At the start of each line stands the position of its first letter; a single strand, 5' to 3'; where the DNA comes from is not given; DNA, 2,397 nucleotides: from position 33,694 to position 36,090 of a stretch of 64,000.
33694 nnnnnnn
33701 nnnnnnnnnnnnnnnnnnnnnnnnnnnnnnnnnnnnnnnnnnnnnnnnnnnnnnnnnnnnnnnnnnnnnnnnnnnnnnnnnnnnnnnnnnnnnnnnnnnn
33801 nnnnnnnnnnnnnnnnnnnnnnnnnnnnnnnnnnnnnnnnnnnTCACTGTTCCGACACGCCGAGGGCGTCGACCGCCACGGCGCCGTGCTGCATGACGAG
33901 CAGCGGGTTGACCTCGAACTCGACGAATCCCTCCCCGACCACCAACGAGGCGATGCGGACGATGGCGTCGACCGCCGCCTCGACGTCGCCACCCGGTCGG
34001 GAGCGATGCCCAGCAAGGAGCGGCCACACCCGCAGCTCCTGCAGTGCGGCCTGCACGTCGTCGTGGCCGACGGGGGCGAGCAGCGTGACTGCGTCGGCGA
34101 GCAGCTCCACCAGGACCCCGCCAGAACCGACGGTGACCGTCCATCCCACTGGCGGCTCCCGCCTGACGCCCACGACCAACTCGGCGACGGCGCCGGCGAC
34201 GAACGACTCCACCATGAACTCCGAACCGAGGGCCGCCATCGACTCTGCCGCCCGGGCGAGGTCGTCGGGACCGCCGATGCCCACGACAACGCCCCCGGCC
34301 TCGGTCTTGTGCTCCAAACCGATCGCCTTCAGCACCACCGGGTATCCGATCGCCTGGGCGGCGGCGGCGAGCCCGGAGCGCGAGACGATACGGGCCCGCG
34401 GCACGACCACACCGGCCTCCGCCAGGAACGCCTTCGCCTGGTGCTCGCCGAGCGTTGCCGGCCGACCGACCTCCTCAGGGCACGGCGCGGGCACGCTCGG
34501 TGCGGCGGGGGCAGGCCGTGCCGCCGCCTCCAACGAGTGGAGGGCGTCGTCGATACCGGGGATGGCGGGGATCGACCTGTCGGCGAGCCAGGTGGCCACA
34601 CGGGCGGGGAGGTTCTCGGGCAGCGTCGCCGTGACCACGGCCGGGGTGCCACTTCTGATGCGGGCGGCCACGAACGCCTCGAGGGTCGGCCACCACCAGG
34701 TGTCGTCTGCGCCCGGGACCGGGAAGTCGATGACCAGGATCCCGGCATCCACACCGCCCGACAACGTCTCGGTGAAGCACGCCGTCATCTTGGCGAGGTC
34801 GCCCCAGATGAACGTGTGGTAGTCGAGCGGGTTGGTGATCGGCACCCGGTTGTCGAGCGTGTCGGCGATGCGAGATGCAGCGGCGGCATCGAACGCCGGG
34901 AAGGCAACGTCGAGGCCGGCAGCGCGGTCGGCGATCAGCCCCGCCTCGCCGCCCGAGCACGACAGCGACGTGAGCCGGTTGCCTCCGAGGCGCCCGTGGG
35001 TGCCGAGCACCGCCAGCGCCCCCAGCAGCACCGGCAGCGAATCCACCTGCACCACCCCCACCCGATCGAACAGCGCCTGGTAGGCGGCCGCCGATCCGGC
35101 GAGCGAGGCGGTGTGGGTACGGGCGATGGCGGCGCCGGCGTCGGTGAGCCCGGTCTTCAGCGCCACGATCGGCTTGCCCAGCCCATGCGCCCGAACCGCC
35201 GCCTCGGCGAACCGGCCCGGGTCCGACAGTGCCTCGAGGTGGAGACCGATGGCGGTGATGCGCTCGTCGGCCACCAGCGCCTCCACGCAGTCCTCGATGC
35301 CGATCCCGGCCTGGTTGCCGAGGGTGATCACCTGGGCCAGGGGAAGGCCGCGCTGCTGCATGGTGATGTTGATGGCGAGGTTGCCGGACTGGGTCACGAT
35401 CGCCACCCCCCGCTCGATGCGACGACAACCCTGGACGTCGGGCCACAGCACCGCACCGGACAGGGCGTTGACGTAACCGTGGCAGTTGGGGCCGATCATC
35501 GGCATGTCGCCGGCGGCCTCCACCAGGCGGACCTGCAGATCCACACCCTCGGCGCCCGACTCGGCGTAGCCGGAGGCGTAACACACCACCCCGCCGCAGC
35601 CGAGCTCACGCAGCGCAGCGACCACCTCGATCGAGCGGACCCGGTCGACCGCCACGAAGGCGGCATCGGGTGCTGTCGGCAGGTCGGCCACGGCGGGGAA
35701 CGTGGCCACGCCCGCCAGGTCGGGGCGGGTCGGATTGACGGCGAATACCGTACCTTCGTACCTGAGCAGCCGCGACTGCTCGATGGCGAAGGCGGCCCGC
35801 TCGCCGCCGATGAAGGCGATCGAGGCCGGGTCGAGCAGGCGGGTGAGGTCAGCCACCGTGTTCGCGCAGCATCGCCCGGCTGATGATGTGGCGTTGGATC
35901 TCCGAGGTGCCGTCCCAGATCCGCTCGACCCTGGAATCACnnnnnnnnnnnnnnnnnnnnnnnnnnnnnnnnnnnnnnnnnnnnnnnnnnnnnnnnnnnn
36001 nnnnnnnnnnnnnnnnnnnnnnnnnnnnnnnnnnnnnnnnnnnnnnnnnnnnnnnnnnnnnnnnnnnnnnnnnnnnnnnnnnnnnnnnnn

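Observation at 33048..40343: Composite carnitine/gamma-butyrobetaine to glycine-betaine catabolic cluster combining CoA-dependent and dehydrogenase/BKACE routes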

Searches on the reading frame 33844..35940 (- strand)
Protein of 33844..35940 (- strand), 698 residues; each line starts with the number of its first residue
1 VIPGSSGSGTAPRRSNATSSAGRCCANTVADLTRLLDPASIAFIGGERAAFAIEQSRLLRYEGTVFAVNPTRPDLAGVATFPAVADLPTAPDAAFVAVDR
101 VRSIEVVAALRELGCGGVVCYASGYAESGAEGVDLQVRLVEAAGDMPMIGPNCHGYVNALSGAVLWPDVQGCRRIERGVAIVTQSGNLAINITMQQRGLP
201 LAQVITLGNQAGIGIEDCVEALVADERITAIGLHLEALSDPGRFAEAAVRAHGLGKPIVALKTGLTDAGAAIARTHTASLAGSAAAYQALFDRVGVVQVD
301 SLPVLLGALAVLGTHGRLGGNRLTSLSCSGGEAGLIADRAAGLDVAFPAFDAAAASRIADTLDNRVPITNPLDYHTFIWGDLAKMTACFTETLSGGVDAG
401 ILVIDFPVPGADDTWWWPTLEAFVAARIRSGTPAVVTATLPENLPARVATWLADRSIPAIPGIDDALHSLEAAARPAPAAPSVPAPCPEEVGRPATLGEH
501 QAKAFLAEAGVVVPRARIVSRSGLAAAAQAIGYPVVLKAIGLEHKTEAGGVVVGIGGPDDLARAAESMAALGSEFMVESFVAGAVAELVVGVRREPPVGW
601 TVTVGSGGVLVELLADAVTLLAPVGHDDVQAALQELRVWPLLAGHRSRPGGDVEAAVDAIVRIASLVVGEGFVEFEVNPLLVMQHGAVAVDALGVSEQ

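Call 4: search_protein_families(library=pfam, proteins=[window:33844-35940:-])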
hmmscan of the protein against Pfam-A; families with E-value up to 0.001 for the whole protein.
window:33844-35940:- (698 aa): 3 families
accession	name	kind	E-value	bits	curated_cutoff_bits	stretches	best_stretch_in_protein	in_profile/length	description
PF13549.11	ATP-grasp_5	-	4.4e-36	124.7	27.6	1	496-692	9-217/221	ATP-grasp domain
PF13607.11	Succ_CoA_lig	-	1e-35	122.9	27.4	1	178-311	3-137/138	Succinyl-CoA ligase like flavodoxin domain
PF13380.12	CoA_binding_2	-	2e-08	35.1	22.8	1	53-156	17-113/116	CoA binding domain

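Call 5: search_protein_families(library=ncbifam, proteins=[window:33844-35940:-])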
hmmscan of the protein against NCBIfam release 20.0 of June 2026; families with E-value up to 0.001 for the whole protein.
window:33844-35940:- (698 aa): 8 families
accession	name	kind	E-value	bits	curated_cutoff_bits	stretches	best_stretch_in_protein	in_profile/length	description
NF045494.1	AcCoALig_Archglob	equivalog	5.1e-67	226.7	1200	2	28-377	214-566/665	acetate--CoA ligase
TIGR02717.1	AcCoA-syn-alpha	equivalog_domain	2.3e-60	204.6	567.15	1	32-376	1-351/447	acetate--CoA ligase alpha subunit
NF045492.1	HydPropCoALig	equivalog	2.1e-55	188.3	1300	2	29-373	245-599/700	3-hydroxypropionate--CoA ligase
NF045493.1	HydDutCoALig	equivalog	1.8e-54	185.5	1300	2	34-338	5-318/698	4-hydroxybutyrate--CoA ligase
NF010623.0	PRK14016.1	subfamily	8.6e-08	30.8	877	1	501-584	217-298/871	cyanophycin synthetase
TIGR02068.2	cya_phycin_syn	equivalog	7.4e-06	24.2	850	1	500-584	215-297/862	cyanophycin synthetase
NF001913.0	PRK00696.1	equivalog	0.00013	21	370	0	497-568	3-76/388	ADP-forming succinate--CoA ligase subunit beta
NF002378.0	PRK01372.1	subfamily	0.00045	19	243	1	500-590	102-186/305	D-alanine--D-alanine ligase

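Call 20: find_homologous_proteins(query=window:33847-35856:-, max_evalue=1e-20)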
Query window:33847-35856:- (670 aa): 4342 proteins with E <= 1e-20 among 8000 candidates; the best 120 are listed.
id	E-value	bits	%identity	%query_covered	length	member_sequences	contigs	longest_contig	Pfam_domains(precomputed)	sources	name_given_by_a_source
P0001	0.0e+0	1307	90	100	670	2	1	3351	PF13607.12,PF13549.12,PF13380.13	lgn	-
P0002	0.0e+0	1156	81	98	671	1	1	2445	PF13607.12,PF13549.12,PF13380.13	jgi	jgi:acetate---CoA ligase (ADP-forming)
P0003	0.0e+0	1073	76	100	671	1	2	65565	PF13607.12,PF13549.12,PF13380.13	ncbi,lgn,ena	ncbi:MAG: acetate--CoA ligase family protein [Acidimicrobiia bacterium]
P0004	0.0e+0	1019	71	98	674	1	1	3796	PF13607.12,PF13549.12,PF13380.13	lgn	-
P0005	9.2e-282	954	68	100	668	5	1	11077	PF13607.12,PF13549.12,PF13380.13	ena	-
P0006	3.1e-281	953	69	99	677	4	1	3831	PF13607.12,PF13549.12,PF13380.13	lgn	-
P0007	7.6e-279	945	68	98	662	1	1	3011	PF13607.12,PF13549.12,PF13380.13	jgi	jgi:acetyl-CoA synthetase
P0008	5.9e-274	929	66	99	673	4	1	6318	PF13607.12,PF13549.12,PF13380.13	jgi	jgi:acetate---CoA ligase (ADP-forming)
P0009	4.5e-269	912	65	99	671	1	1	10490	PF13607.12,PF13549.12,PF13380.13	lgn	-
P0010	2.4e-268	910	66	100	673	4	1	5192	PF13607.12,PF13549.12,PF13380.13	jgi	jgi:acetyl-CoA synthetase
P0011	4.5e-220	751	57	99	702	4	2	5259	PF13607.12,PF13549.12,PF13380.13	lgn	-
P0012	4.5e-213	727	55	99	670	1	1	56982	PF13607.12,PF13549.12,PF13380.13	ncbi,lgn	-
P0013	4.7e-210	717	55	99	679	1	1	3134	PF13607.12,PF13549.12,PF13380.13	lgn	-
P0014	2.4e-209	715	56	99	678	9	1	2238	PF13607.12,PF13549.12,PF13380.13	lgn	-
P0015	1.3e-207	709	54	99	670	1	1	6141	PF13607.12,PF13549.12,PF13380.13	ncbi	-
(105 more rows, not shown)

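Call 22: find_related_loci(query=A1, collection=genome_contigs, flank=10000)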
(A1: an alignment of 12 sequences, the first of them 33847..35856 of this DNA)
Query A1 (670 aa) in genome_contigs; peptide patterns used: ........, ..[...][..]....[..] (x = any residue, [..] = any of these).
600 stretches matched a pattern (row limit reached: there are more); 598 encode a relative of the query (tblastn E <= 1e-3); the best 80 are kept; 80 distinct loci.
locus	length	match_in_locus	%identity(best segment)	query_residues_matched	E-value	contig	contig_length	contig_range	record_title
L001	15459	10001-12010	76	1-669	0e+0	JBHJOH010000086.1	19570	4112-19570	MAG: Acidimicrobiia bacterium isolate al_S2C1326_1 S2Ck119_7323, whole genome shotgun sequence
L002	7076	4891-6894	67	1-669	0e+0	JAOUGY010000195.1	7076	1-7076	MAG: Acidimicrobiia bacterium isolate 4_1_May_SF_Bin47 4_1_May_SF_Bin47_scaffold_5090_c1, whole genome shotgun sequence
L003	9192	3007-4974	50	1-665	0e+0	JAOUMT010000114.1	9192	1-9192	MAG: Acidimicrobiia bacterium isolate 8_1_July_SF_Bin47 8_1_July_SF_Bin47_scaffold_3384_c1, whole genome shotgun sequenc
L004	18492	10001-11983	51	4-665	0e+0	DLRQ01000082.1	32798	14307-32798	MAG TPA_asm: Candidatus Microthrix sp. UBA7884 UBA7884_contig_6032, whole genome shotgun sequence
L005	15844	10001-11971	49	1-665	0e+0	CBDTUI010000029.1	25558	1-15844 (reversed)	MAG TPA_asm: uncultured Acidimicrobiia bacterium isolate SRR7614695_metabat2_100 genome assembly, contig: ERZ23877680.12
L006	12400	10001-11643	75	4-669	0e+0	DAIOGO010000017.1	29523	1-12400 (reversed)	MAG TPA_asm: Actinomycetota bacterium isolate CTOTU26087 NODE_473_length_29523_cov_7.214843, whole genome shotgun sequen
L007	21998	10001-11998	52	4-670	0e+0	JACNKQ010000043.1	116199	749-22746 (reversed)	MAG: Actinomycetota bacterium isolate NIOZ-UU63 NIOZ-UU_NODE_100_length_116199_cov_16.4853, whole genome shotgun sequenc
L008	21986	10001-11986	51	6-665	0e+0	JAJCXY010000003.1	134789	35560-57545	MAG: Acidimicrobiales bacterium isolate OFTM10 OFTM10_2, whole genome shotgun sequence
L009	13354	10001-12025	53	4-665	0e+0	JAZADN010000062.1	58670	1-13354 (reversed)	MAG: Actinomycetota bacterium isolate XB_MAG729 DB_MAG729_0062, whole genome shotgun sequence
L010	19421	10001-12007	51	1-665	0e+0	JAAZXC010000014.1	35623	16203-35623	MAG: Acidimicrobiales bacterium isolate bin111s NODE_14_length_35623_cov_4.754287, whole genome shotgun sequence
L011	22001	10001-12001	51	1-665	0e+0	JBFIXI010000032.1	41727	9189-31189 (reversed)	MAG: Acidimicrobiia bacterium isolate Mix_sand14.2021.12.D.36 k141_3302896_length_41727_cov_16.4409, whole genome shotgu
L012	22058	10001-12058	50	4-670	0e+0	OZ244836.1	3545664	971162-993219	MAG: Candidatus Aldehydirespirator sp. isolate e6163144-70ab-4bd6-a8bf-7abc59f56523 genome assembly, chromosome: 1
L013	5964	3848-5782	52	4-654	0e+0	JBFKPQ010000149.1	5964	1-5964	MAG: Acidimicrobiia bacterium isolate Mix_sand22.2022.08.G.65 k141_1035508_length_5964_cov_21.4113, whole genome shotgun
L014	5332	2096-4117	50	1-665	0e+0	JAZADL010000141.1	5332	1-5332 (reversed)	MAG: Actinomycetota bacterium isolate XB_MAG727 DB_MAG727_0141, whole genome shotgun sequence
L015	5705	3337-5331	51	3-665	0e+0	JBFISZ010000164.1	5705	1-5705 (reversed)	MAG: Acidimicrobiia bacterium isolate Mix_sand13.2021.11.D.85 k141_1716724_length_5705_cov_13.3156, whole genome shotgun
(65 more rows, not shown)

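Call 25: search_dna_similar(query=window:33847-35856:-, collection=plasmids, mode=protein, max_rows=25, max_evalue=1e-30)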
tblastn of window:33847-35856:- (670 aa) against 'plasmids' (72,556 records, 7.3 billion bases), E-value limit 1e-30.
Records with a match: 185; places in all: 189; records where one place covers at least 80% of the query: 164.
Best place of each record, by identity: <60% 185.
By first word of the organism name: Rhizobium 131; Sinorhizobium 8; Ruegeria 5; Variovorax 5; Cupriavidus 5; Sphingobium 3; Thioclava 2; Neorhizobium 2; Alloyangia 2; Mesorhizobium 2; and 17 more.
By predicted mobility (MOB-suite, as given by PLSDB): non-mobilizable 138; conjugative 36; mobilizable 11.
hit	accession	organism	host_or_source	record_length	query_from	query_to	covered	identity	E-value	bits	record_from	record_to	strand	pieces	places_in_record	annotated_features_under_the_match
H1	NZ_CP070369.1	Paracoccus methylovorus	whole organism,grassland soil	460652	4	665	99%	44.7%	4e-116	390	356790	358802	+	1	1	acetate--CoA ligase family protein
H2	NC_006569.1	Ruegeria pomeroyi DSS-3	-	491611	4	665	99%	44.3%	8e-107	363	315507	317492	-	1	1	acetate--CoA ligase family protein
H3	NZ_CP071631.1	Rhizobium leguminosarum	lentil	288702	2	665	99%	44.0%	2e-106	362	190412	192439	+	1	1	acetate--CoA ligase family protein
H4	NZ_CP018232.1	Rhizobium leguminosarum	Vavilovia formosa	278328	4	665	99%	44.1%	1e-113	383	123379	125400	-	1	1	acetate--CoA ligase family protein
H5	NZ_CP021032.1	Rhizobium sp. NXC14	Phaseolus vulgaris,cell culture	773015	4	665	99%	44.0%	6e-114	384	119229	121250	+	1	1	acetate--CoA ligase family protein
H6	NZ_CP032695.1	Rhizobium jaguaris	Calliandra grandiflora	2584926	4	665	99%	43.9%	1e-117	394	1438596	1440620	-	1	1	none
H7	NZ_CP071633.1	Rhizobium sp. NZLR1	lentil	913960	4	665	99%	43.9%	3e-111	376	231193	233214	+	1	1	acetate--CoA ligase family protein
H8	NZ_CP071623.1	Rhizobium bangladeshense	lentil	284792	4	665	99%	43.9%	4e-108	367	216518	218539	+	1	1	acetate--CoA ligase family protein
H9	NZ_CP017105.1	Rhizobium gallicum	Phaseolus vulgaris,Whole ...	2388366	4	665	99%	43.8%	5e-117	393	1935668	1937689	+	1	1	none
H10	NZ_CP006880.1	Rhizobium gallicum bv. gallicum R602sp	Phaseolus vulgaris,whole ...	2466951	4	665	99%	43.8%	1e-115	389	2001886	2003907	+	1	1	record has no annotation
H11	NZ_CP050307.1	Rhizobium lusitanum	Oxytropis pumilio,cell culture,root ...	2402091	4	665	99%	43.7%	1e-121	406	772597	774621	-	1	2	none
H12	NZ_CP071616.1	Rhizobium bangladeshense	lentil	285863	4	665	99%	43.7%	6e-111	375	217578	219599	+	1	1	acetate--CoA ligase family protein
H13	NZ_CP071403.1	Rhizobium leguminosarum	lentil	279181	4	665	99%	43.7%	2e-110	374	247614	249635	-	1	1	acetate--CoA ligase family protein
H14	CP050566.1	Rhizobium leguminosarum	Lathyrus sativus,cell culture,root ...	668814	4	665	99%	43.7%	4e-105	358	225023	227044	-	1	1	acetate--CoA ligase family protein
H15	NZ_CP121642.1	Rhizobium sp. CC1099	Onobrychis viciifolia,cell culture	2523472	4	665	99%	43.6%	7e-116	389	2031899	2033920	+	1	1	none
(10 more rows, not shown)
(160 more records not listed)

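Call 26: get_annotated_region(hit=H2, flank=9000)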
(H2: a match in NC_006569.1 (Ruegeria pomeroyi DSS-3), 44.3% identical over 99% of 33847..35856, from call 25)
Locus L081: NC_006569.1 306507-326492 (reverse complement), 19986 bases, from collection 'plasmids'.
description: Ruegeria pomeroyi DSS-3 megaplasmid, complete sequence
organism: Ruegeria pomeroyi DSS-3 (NCBI taxid 246200)
taxonomy: Bacteria; Pseudomonadota; Alphaproteobacteria; Rhodobacterales; Roseobacteraceae; Ruegeria; Ruegeria pomeroyi; Ruegeria pomeroyi DSS-3
host: -; source: -; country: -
typing (MOB-suite, as given by PLSDB): non-mobilizable; replicon rep_cluster_95
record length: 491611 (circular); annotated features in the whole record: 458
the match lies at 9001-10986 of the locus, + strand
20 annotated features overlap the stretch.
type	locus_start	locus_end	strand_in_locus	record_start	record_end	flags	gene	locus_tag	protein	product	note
CDS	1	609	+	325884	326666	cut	-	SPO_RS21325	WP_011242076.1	ABC transporter ATP-binding protein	-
CDS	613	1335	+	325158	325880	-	-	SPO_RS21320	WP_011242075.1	ABC transporter ATP-binding protein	-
CDS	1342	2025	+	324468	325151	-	-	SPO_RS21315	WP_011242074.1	aspartate/glutamate racemase family protein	GO:0008152 - metabolic process [Evidence IEA]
CDS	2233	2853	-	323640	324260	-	-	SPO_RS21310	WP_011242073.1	class I SAM-dependent methyltransferase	-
CDS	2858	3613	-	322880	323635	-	pssA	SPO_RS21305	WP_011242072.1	CDP-diacylglycerol--serine O-phosphatidyltransferase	GO:0008654 - phospholipid biosynthetic process [Evidence IEA]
CDS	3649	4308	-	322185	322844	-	-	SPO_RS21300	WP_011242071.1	phosphatidylserine decarboxylase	-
CDS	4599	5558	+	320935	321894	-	-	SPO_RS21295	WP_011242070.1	aminotransferase class IV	-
CDS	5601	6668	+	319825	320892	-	-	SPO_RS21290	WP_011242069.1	helix-turn-helix domain-containing protein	-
CDS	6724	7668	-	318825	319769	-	-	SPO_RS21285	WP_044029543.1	GlxA family transcriptional regulator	-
CDS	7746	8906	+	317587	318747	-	-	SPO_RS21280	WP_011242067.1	acyl-CoA dehydrogenase family protein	-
CDS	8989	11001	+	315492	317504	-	-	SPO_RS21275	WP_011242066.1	acetate--CoA ligase family protein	-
CDS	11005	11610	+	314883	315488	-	-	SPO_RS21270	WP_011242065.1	DJ-1/PfpI family protein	-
CDS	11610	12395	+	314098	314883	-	-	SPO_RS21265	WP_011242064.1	carnitinyl-CoA dehydratase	-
CDS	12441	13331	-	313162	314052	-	-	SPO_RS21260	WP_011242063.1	LysR substrate-binding domain-containing protein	-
CDS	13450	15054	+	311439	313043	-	-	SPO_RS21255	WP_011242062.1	GMC family oxidoreductase N-terminal domain-containing protein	-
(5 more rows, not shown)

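Call 27: get_annotated_region(hit=H3, flank=9000)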
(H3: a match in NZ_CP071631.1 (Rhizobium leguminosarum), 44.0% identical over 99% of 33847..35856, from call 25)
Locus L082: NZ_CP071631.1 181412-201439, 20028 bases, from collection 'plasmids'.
description: Rhizobium leguminosarum strain GLR17 plasmid p5, complete sequence
organism: Rhizobium leguminosarum (NCBI taxid 384)
taxonomy: Bacteria; Pseudomonadota; Alphaproteobacteria; Hyphomicrobiales; Rhizobiaceae; Rhizobium; Rhizobium leguminosarum
host: -; source: lentil; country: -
typing (MOB-suite, as given by PLSDB): non-mobilizable; replicon rep_cluster_841
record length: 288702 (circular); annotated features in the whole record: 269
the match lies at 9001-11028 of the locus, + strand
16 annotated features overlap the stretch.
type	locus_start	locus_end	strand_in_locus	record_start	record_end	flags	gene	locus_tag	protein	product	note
CDS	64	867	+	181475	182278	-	-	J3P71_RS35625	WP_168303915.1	transporter substrate-binding domain-containing protein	-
CDS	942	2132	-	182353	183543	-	fdhA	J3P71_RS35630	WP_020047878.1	formaldehyde dehydrogenase, glutathione-independent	GO:0046292 - formaldehyde metabolic process [Evidence IEA]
CDS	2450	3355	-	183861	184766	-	-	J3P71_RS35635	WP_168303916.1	DMT family transporter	GO:0055085 - transmembrane transport [Evidence IEA]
CDS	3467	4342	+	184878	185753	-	-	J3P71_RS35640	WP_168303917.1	LysR substrate-binding domain-containing protein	-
CDS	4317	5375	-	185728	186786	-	-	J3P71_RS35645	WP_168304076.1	GlxA family transcriptional regulator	-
CDS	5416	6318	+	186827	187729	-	-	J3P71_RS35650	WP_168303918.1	3-keto-5-aminohexanoate cleavage protein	-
CDS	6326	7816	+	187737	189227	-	-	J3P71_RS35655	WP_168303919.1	carnitine 3-dehydrogenase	-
CDS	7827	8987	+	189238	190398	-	-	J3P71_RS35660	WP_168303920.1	acyl-CoA dehydrogenase family protein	-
CDS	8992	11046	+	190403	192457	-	-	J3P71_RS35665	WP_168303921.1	acetate--CoA ligase family protein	-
CDS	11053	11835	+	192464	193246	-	-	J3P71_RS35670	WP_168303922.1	carnitinyl-CoA dehydratase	-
CDS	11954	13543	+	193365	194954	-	-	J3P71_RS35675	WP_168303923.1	ABC transporter substrate-binding protein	-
CDS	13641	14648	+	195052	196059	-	-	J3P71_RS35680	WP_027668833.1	ABC transporter permease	GO:0055085 - transmembrane transport [Evidence IEA]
CDS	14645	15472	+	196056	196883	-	-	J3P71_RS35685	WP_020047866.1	ABC transporter permease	-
CDS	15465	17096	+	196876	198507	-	-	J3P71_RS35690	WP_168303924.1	ABC transporter ATP-binding protein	-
CDS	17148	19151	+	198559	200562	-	-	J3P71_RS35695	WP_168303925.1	CocE/NonD family hydrolase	-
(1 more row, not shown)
